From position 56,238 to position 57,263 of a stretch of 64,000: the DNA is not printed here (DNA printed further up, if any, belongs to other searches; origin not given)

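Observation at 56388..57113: Core cassette protein with a double-glycine-like leader, Gly/Trp membrane segment, coiled coil and Cys clusters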

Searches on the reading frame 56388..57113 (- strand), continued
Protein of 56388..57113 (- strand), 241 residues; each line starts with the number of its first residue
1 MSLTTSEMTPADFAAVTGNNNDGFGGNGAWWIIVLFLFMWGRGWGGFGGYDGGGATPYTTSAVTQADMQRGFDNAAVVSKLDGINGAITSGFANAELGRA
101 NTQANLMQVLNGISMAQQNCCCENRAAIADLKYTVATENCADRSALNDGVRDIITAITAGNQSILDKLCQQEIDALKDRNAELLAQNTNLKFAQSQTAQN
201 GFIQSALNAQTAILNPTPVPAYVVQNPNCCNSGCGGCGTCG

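Call 43: predict_structure(alignment_id=A5)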
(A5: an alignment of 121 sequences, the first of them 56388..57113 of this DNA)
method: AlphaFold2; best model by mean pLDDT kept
length: 241 residues; sequences in the alignment: 121
mean_pLDDT: 65.8   pTM: 0.24
mean pLDDT of the five models: 65.8, 65.6, 64.7, 64.5, 62.2
residues with pLDDT >= 90: 0; 70-90: 119; 50-70: 64; < 50: 58
segments of 3 or more residues with pLDDT < 50: 1-8, 17-26, 42-61, 228-241
pLDDT, mean of each block of 10 residues (from residue 1): 42 47 45 64 43 41 51 62 74 82 83 72 71 77 83 85 83 86 86 79 74 59 50 43 38
secondary structure, 60 per line:
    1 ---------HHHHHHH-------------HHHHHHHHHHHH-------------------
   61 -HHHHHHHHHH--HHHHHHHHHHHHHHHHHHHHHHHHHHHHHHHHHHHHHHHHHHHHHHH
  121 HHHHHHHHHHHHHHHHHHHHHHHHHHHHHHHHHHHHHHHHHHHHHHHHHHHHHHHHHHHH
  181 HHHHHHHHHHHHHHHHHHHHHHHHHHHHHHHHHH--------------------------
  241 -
elements in order: H10-16 H30-41 H62-71 H74-214

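Call 51: get_annotated_region(hit=H23, flank=5000)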
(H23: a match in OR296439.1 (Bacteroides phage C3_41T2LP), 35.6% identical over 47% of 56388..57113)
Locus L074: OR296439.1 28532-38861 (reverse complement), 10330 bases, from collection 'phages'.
description: Bacteroides phage C3_41T2LP, complete genome.
organism: Bacteroides phage C3_41T2LP (NCBI taxid 3070809)
taxonomy: Viruses; Duplodnaviria; Heunggongvirae; Uroviricota; Caudoviricetes
host: Bacteroides uniformis MB20-41; source: phage plaques of the host; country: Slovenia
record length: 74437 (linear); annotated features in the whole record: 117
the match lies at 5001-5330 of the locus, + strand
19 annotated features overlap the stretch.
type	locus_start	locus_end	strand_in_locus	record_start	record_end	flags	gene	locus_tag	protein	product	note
CDS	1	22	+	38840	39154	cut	-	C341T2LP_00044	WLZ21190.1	hypothetical protein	-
CDS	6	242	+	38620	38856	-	-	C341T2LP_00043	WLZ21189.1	hypothetical protein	-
CDS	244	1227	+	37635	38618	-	-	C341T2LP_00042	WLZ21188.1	viral recombinase family protein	YqaJ viral recombinase family protein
CDS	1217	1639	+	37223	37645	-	-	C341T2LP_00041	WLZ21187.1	hypothetical protein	-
CDS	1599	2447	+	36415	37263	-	-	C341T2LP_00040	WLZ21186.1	RecT protein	-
CDS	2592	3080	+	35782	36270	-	-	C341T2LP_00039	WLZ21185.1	holliday junction resolvase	-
CDS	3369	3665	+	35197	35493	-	-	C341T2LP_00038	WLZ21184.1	chromosomal replication initiator protein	-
CDS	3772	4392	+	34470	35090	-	-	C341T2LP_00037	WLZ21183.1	DNA endonuclease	DNA endonuclease I-HmuI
CDS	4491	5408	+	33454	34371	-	-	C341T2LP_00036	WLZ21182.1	outer capsid protein/viral fiber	-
CDS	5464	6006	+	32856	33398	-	-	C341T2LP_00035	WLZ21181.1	hypothetical protein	-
CDS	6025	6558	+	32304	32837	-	-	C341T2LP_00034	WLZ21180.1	hypothetical protein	-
CDS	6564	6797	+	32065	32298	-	-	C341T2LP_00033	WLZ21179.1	hypothetical protein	-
CDS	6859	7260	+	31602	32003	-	-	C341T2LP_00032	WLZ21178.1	hypothetical protein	-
CDS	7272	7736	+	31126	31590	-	-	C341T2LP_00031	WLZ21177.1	PolyVal metallopeptidase superfamily domain protein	-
CDS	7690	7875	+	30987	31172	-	-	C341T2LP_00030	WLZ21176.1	hypothetical protein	-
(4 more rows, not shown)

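Call 66: find_homologous_proteins(query=L074:4491-5405:+)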
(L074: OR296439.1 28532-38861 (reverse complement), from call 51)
Query L074:4491-5405:+ (305 aa): 6258 proteins with E <= 0.001 among 8000 candidates; the best 120 are listed.
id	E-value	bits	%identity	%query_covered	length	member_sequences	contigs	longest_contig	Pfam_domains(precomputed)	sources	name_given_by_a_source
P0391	1.1e-200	684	100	100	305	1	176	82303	-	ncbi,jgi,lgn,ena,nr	ncbi:outer capsid protein/viral fiber [Bacteroides phage C3_41T2LP]|jgi:hypothetical protein|nr:oute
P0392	2.2e-200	683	100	100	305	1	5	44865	-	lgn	-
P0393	3.5e-200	682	100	100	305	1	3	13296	-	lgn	-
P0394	3.9e-200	682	100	100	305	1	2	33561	-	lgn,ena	-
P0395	5.0e-200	681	100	100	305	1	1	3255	-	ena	-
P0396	5.8e-200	681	100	100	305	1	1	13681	-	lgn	-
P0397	6.5e-200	681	100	100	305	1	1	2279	-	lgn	-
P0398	6.8e-200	681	100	100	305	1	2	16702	-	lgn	-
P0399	8.8e-200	681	100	100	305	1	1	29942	-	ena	-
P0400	1.3e-199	680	100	100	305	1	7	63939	-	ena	-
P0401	2.0e-199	679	99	100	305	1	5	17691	-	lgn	-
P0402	2.2e-199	679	100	100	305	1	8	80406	-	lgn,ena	-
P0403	2.8e-199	679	100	100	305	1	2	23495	-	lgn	-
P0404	2.9e-199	679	99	100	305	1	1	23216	-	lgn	-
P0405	3.0e-199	679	100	100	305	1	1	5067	-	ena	-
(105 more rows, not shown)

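Call 70: fold_search(model_id=the predicted structure, library=pdb)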
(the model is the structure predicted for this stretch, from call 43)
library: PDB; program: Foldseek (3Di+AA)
matches with E <= 10: 0; with E <= 0.001: 0
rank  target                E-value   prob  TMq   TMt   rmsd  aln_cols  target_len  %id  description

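Call 73: search_dna_similar(query=window:56388-57113:-, collection=plasmids, mode=protein, max_rows=15, max_evalue=0.001)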
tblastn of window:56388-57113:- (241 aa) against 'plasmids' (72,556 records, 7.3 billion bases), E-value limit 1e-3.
Records with a match: 2; places in all: 2; records where one place covers at least 80% of the query: 1.
Best place of each record, by identity: <60% 2.
By first word of the organism name: Vescimonas 1; Parabacteroides 1.
By predicted mobility (MOB-suite, as given by PLSDB): non-mobilizable 2.
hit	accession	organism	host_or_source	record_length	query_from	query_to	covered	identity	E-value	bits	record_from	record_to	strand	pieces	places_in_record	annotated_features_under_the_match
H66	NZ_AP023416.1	Vescimonas fastidiosa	Homo sapiens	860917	29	227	83%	38.4%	6e-30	124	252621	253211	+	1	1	hypothetical protein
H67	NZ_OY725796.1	Parabacteroides distasonis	-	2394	120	228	45%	35.4%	1e-3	47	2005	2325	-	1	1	hypothetical protein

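Call 74: get_annotated_region(hit=H66, flank=7000)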
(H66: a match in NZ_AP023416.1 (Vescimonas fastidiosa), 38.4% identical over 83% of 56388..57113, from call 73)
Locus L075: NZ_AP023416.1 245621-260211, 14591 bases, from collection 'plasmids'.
description: Vescimonas fastidiosa strain MM35 plasmid pMM35_01
organism: Vescimonas fastidiosa (NCBI taxid 2714353)
taxonomy: Bacteria; Bacillota; Clostridia; Eubacteriales; Oscillospiraceae; Vescimonas; Vescimonas fastidiosa
host: -; source: Homo sapiens; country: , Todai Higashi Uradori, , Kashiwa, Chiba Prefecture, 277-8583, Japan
typing (MOB-suite, as given by PLSDB): non-mobilizable
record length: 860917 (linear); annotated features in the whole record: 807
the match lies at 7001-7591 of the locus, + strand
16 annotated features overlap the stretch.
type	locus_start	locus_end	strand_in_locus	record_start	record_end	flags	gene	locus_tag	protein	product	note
CDS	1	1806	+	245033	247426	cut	-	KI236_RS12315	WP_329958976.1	phage tail protein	-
CDS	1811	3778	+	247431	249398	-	-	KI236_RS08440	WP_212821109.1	DUF859 family phage minor structural protein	-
CDS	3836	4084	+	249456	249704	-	-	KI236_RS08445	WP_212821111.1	hypothetical protein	-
CDS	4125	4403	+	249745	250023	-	-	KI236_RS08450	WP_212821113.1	phage holin family protein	-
CDS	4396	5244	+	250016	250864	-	-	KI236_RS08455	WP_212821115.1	N-acetylmuramoyl-L-alanine amidase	GO:0009253 - peptidoglycan catabolic process [Evidence IEA]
CDS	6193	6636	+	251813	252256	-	-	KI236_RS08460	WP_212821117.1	hypothetical protein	-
CDS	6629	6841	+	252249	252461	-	-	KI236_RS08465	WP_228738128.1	hypothetical protein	-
CDS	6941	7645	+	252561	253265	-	-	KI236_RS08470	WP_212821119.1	hypothetical protein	-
CDS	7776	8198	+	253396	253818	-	-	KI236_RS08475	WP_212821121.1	hypothetical protein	-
CDS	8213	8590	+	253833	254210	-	-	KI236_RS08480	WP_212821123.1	hypothetical protein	-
CDS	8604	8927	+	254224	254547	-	-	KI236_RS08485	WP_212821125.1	hypothetical protein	-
CDS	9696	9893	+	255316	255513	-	-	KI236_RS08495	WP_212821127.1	hypothetical protein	-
CDS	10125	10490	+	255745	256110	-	-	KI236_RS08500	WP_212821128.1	L-lactate permease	GO:0015727 - lactate transport [Evidence IEA]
CDS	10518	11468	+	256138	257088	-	-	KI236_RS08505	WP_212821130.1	L-lactate dehydrogenase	-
CDS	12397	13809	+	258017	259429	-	miaB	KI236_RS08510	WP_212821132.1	tRNA (N6-isopentenyl adenosine(37)-C2)-methylthiotransferase MiaB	GO:0006400 - tRNA modification [Evidence IEA]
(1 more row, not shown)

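Call 87: search_protein_families(library=pfam, proteins=[L034:3479-3868:+, L046:7884-8252:+, L053:4390-4827:+, L057:6721-7158:+, L054:5690-6022:+, L060:7566-7910:+, L065:4249-4638:+, L064:3976-4512:+, L069:931-1410:+, L074:5464-6003:+], max_evalue=1)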
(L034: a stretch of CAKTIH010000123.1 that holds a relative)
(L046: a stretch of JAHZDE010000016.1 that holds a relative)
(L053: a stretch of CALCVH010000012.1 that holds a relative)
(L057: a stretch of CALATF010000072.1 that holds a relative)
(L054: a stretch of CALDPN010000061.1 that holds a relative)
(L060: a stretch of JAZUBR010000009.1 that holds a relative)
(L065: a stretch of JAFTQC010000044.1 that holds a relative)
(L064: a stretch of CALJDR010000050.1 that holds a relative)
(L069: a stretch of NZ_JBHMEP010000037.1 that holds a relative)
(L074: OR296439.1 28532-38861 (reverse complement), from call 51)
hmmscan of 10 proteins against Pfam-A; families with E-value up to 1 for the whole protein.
L034:3479-3868:+ (130 aa): 2 families
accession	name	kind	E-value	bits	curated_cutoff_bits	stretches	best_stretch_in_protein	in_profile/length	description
PF23355.1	IFT52_GIFT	-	0.017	14.6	27.2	1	10-83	124-197/246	IFT52 GIFT domain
PF10581.15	Synapsin_N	-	0.12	12.4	27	1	21-37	8-24/29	Synapsin N-terminal region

L046:7884-8252:+ (123 aa): 1 family
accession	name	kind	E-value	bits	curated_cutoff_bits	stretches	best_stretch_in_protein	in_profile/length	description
PF02452.23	PemK_toxin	-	0.17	12.6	23.1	1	30-60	12-44/109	PemK-like, MazF-like toxin of type II toxin-antitoxin system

L053:4390-4827:+ (146 aa): 2 families
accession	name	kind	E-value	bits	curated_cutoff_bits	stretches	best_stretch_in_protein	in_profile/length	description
PF18573.7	BclA_C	-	0.00076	19.8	38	1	36-98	30-90/128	BclA C-terminal domain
PF01597.25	GCV_H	-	0.16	12.3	22.2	1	47-129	11-87/122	Glycine cleavage H-protein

L057:6721-7158:+ (146 aa): 1 family
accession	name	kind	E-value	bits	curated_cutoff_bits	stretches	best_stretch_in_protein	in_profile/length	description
PF18573.7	BclA_C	-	0.0035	17.6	38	1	38-103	32-90/128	BclA C-terminal domain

L054:5690-6022:+ (111 aa): 0 families

L060:7566-7910:+ (115 aa): 0 families

L065:4249-4638:+ (130 aa): 2 families
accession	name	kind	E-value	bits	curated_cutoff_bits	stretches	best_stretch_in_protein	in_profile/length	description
PF21618.2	OST_P1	-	0.027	15.3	27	1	37-85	38-83/93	Oligosaccharyl transferase, Peripheral 1 domain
PF15014.12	CLN5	-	0.11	12.5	27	0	59-112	23-77/302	Ceroid-lipofuscinosis neuronal protein 5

L064:3976-4512:+ (179 aa): 1 family
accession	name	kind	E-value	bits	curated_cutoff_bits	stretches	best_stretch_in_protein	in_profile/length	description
PF10871.13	DUF2748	-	0.24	10.6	25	1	105-157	164-214/439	Protein of unknown function (DUF2748)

L069:931-1410:+ (160 aa): 0 families

L074:5464-6003:+ (180 aa): 0 families

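Call 88: search_protein_families(library=phrogs, proteins=[L034:3479-3868:+, L046:7884-8252:+, L053:4390-4827:+, L057:6721-7158:+, L054:5690-6022:+, L060:7566-7910:+, L065:4249-4638:+, L064:3976-4512:+, L069:931-1410:+, L074:5464-6003:+], max_evalue=0.01)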
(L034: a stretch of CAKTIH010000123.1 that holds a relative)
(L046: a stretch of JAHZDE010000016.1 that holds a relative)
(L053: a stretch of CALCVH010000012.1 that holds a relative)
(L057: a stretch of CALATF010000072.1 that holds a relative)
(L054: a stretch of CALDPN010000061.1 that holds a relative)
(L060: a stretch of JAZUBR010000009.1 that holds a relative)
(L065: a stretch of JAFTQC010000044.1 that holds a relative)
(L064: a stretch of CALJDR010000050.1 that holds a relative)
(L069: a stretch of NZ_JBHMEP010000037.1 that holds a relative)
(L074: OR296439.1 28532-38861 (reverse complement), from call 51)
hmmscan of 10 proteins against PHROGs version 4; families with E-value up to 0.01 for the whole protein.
L034:3479-3868:+ (130 aa): 0 families

L046:7884-8252:+ (123 aa): 1 family
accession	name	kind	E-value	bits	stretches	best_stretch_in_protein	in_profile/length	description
phrog_36614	-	unknown function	0.00069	20.4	1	27-93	82-148/155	-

L053:4390-4827:+ (146 aa): 0 families

L057:6721-7158:+ (146 aa): 0 families

L054:5690-6022:+ (111 aa): 0 families

L060:7566-7910:+ (115 aa): 0 families

L065:4249-4638:+ (130 aa): 0 families

L064:3976-4512:+ (179 aa): 0 families

L069:931-1410:+ (160 aa): 0 families

L074:5464-6003:+ (180 aa): 0 families
